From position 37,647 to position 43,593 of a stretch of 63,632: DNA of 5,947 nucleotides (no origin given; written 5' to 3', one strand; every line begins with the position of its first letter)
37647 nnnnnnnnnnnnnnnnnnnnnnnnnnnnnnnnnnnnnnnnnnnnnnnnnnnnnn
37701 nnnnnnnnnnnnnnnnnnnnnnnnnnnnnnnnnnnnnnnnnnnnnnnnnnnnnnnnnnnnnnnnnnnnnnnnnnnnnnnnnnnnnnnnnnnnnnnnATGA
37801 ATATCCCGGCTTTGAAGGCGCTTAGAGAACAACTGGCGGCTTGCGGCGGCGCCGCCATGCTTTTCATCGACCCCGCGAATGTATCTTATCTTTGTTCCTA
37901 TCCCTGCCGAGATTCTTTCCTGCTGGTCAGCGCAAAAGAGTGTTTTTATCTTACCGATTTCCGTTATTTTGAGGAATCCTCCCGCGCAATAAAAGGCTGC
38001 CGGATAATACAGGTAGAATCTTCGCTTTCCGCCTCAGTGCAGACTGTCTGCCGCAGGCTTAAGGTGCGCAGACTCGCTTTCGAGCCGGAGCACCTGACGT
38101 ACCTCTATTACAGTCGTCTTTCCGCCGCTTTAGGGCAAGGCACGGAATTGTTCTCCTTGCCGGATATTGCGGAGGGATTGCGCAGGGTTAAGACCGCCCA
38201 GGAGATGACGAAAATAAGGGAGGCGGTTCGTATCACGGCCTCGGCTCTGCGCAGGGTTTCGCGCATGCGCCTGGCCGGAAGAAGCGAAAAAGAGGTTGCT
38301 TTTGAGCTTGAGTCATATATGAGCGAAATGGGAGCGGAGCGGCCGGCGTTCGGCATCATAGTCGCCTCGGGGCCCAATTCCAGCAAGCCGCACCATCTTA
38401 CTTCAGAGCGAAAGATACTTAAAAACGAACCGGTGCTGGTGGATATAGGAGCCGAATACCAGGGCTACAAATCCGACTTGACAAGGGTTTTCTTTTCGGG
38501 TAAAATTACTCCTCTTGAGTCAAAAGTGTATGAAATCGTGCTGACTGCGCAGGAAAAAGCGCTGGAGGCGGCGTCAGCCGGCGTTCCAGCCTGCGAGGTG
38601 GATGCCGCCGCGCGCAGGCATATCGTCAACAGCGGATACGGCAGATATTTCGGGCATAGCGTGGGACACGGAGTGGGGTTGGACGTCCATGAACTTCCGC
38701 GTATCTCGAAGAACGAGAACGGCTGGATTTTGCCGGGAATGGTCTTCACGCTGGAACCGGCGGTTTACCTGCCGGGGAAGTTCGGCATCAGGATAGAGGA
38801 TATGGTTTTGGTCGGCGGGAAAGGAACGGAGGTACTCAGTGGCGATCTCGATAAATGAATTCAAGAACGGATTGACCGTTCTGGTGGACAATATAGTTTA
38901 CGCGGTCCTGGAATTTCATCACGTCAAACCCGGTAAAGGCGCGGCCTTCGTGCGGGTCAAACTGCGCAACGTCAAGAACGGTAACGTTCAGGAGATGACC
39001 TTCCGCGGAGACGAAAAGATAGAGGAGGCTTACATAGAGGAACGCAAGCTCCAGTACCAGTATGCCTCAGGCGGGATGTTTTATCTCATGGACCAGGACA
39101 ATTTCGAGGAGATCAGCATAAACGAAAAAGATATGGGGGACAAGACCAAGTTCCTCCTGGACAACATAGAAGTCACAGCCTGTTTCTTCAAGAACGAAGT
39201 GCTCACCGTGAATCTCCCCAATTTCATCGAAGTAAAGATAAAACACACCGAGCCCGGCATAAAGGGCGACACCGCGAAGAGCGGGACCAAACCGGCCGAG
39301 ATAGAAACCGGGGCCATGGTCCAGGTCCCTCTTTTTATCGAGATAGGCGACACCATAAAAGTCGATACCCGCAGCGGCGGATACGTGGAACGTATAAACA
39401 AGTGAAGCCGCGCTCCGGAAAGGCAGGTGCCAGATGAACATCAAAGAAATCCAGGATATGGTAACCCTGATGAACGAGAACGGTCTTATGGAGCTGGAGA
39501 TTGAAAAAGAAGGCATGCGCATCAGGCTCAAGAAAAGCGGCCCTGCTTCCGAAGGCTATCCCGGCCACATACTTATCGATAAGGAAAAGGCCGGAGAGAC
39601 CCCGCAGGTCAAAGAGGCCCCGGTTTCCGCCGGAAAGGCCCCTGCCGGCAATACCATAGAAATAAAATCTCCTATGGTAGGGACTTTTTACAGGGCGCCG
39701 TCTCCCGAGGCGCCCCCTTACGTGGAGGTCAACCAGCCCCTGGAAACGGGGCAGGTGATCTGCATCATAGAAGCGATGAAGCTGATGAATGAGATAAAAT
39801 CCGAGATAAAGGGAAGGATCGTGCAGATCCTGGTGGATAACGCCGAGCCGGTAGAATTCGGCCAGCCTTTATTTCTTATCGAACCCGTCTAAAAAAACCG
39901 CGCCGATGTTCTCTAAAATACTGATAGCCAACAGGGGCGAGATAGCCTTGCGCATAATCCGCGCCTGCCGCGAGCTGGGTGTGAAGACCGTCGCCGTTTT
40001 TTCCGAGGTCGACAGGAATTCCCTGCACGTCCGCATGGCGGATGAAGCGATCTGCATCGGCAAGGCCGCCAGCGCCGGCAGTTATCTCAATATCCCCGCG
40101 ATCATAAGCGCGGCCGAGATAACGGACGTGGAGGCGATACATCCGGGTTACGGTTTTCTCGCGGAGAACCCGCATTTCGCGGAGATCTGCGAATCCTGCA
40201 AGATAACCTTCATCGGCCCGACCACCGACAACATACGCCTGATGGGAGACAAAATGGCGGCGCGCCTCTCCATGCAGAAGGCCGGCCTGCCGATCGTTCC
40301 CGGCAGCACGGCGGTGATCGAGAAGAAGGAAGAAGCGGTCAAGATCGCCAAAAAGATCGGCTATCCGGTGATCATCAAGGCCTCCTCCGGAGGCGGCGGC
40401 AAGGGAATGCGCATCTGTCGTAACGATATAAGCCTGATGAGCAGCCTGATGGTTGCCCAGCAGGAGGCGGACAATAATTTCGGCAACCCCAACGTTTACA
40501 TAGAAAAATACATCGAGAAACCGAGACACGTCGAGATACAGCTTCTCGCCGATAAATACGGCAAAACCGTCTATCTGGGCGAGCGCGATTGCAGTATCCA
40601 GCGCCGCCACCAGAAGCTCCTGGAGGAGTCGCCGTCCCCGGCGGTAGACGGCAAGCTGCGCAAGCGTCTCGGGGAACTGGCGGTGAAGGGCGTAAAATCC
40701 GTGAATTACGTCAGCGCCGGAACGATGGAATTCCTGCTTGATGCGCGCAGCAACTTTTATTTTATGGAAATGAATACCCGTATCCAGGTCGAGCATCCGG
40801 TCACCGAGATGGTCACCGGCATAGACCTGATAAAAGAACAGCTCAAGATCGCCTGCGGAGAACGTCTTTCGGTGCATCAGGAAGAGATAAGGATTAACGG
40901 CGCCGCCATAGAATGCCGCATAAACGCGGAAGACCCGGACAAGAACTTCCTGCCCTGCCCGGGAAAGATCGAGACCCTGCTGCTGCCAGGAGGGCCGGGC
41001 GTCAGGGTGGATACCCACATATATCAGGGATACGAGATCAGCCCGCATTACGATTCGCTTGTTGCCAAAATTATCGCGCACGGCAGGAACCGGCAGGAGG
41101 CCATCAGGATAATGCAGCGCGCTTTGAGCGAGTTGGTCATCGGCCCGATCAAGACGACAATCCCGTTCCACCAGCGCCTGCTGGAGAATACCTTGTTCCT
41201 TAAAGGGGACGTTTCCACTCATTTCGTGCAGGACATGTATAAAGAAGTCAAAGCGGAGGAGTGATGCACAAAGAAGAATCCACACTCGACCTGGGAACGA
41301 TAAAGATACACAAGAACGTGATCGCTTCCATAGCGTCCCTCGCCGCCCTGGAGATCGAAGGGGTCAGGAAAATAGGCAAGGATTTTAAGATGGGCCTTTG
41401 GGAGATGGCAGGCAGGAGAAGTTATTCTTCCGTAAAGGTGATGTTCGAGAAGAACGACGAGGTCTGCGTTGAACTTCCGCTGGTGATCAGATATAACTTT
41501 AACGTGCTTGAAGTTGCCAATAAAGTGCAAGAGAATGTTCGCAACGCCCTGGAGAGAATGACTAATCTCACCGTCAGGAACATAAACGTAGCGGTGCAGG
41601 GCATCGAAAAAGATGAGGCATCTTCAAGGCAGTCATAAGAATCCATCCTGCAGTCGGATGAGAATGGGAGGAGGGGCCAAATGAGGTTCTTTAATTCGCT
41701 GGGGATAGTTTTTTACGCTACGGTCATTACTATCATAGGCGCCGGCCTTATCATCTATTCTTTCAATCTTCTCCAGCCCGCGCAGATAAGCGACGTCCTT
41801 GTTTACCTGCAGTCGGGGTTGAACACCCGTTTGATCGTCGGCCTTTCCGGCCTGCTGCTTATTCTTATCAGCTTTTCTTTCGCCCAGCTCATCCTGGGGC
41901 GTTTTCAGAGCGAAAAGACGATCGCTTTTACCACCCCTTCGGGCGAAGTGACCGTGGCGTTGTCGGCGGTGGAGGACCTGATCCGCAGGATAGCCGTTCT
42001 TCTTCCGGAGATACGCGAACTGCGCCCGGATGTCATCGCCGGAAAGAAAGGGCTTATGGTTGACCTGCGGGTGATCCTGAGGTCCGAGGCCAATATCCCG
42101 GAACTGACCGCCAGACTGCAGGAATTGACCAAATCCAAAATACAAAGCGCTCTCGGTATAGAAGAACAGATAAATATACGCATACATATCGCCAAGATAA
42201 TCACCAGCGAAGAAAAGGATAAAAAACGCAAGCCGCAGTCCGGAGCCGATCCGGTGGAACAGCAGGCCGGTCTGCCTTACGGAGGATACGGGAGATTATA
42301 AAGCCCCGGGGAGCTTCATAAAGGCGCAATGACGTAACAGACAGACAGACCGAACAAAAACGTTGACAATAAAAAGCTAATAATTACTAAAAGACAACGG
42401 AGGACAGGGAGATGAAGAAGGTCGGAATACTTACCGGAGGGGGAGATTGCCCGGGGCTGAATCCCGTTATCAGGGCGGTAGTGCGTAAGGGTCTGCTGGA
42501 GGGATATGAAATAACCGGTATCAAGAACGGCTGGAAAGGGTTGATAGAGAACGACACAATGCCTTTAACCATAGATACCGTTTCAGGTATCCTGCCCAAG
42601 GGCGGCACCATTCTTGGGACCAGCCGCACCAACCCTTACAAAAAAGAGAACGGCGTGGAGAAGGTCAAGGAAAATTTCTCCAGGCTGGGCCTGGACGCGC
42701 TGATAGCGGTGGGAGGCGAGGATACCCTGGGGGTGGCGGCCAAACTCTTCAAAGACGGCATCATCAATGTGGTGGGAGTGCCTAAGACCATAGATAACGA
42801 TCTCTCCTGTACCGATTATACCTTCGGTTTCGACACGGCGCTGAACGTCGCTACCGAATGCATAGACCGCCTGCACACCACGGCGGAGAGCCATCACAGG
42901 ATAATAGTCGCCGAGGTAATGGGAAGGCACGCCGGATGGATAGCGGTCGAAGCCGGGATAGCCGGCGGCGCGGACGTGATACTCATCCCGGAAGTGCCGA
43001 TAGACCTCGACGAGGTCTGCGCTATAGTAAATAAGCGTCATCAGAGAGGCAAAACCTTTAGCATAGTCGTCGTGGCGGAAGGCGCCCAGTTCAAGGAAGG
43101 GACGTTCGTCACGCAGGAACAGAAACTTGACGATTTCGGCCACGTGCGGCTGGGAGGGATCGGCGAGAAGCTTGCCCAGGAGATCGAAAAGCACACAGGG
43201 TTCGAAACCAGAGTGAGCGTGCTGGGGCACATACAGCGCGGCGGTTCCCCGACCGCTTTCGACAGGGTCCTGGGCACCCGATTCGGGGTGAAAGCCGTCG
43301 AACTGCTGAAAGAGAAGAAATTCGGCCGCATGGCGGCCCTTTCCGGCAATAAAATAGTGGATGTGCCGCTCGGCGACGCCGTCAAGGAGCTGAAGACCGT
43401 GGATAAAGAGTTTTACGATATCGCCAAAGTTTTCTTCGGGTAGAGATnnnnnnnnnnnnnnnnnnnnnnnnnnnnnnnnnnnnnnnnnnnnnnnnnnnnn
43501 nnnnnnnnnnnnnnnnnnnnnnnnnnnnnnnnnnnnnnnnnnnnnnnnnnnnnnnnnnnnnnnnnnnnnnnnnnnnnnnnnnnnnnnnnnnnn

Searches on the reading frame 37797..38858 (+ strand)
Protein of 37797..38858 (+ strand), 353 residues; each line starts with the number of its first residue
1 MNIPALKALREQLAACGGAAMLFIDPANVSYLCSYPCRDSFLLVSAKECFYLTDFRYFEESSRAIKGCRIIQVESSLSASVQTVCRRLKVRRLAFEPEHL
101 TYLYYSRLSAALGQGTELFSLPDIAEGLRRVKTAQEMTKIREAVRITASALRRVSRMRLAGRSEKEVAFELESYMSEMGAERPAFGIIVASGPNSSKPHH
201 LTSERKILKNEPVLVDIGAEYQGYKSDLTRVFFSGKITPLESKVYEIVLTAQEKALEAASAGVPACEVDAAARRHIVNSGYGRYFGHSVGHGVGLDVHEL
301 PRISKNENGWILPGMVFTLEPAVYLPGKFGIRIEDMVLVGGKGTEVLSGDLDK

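Call 10: search_protein_families(library=pfam, proteins=[window:37797-38858:+])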
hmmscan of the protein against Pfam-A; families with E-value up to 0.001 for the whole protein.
window:37797-38858:+ (353 aa): 2 families
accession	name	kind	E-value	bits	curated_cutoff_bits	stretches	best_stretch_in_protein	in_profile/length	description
PF00557.29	Peptidase_M24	-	6e-65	219.4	23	1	139-339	2-206/208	Metallopeptidase family M24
PF01321.24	Creatinase_N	-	2e-16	61.2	22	1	6-131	2-128/128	Creatinase/Prolidase N-terminal domain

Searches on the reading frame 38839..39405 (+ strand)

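Call 12: search_protein_families(library=pfam, proteins=[window:38839-39405:+])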
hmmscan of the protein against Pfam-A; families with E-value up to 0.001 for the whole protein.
window:38839-39405:+ (188 aa): 3 families
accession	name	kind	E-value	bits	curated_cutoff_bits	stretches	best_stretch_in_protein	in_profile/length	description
PF09285.17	Elong-fact-P_C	-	1e-25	89.6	25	1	130-185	1-56/56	Elongation factor P, C-terminal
PF08207.18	EFP_N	-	4.5e-24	84.6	23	1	4-61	1-58/58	Elongation factor P (EF-P) KOW-like domain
PF01132.26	EFP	-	1.7e-16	60.4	27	1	69-122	1-54/54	Elongation factor P (EF-P) OB domain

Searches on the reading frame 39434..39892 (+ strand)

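Call 12: search_protein_families(library=pfam, proteins=[window:39434-39892:+])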
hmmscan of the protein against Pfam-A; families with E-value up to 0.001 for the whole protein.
window:39434-39892:+ (152 aa): 1 family
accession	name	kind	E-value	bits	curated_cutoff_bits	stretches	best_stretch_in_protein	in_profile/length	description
PF00364.28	Biotin_lipoyl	-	3.4e-21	75.3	22.1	1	76-149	2-73/73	Biotin-requiring enzyme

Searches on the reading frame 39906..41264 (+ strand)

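Call 12: search_protein_families(library=pfam, proteins=[window:39906-41264:+])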
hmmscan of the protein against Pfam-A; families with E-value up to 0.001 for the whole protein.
window:39906-41264:+ (452 aa): 7 families
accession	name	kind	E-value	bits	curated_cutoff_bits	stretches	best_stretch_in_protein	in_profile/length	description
PF02786.22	CPSase_L_D2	-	3e-78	262.6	19.8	1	115-322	1-209/211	Carbamoyl-phosphate synthase L chain, ATP binding domain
PF00289.28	Biotin_carb_N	-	1.2e-45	154.9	25.5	1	1-109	1-109/110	Biotin carboxylase, N-terminal domain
PF02785.25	Biotin_carb_C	-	1.4e-40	138.2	32.4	1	336-442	1-107/108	Biotin carboxylase C-terminal domain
PF07478.18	Dala_Dala_lig_C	-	4.2e-09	36.6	24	1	123-291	2-174/204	D-ala D-ala ligase C-terminus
PF02222.28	ATP-grasp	-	5.1e-09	36.5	27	1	124-292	4-162/179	ATP-grasp domain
PF08443.16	RimK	-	6.3e-08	32.9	21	1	127-311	15-183/188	RimK-like ATP-grasp domain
PF13549.11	ATP-grasp_5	-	0.00076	19.4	27.6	0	123-161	19-55/221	ATP-grasp domain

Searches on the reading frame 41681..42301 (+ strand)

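Call 12: search_protein_families(library=pfam, proteins=[window:41681-42301:+])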
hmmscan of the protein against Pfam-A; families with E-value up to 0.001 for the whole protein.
window:41681-42301:+ (206 aa): 1 family
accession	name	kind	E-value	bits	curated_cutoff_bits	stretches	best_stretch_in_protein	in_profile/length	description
PF03780.18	Asp23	-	0.00053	20.8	28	1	121-172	55-106/108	Asp23 family, cell envelope-related function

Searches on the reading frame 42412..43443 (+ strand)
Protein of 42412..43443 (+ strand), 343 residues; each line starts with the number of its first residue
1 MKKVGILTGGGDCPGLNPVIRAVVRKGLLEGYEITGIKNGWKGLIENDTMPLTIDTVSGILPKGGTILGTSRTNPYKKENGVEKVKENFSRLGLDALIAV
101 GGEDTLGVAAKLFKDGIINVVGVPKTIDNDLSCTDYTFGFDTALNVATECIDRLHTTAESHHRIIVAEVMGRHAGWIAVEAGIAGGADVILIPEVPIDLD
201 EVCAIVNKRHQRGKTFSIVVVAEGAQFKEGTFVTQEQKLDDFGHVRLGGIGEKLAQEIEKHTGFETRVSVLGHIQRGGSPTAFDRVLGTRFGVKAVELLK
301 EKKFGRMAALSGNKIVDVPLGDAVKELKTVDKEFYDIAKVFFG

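Call 12: search_protein_families(library=pfam, proteins=[window:42412-43443:+])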
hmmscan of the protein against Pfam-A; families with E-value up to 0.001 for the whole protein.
window:42412-43443:+ (343 aa): 1 family
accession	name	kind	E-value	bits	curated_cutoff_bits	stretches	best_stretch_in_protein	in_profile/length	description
PF00365.25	PFK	-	9.8e-116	386.4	30.9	1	3-299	1-277/277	Phosphofructokinase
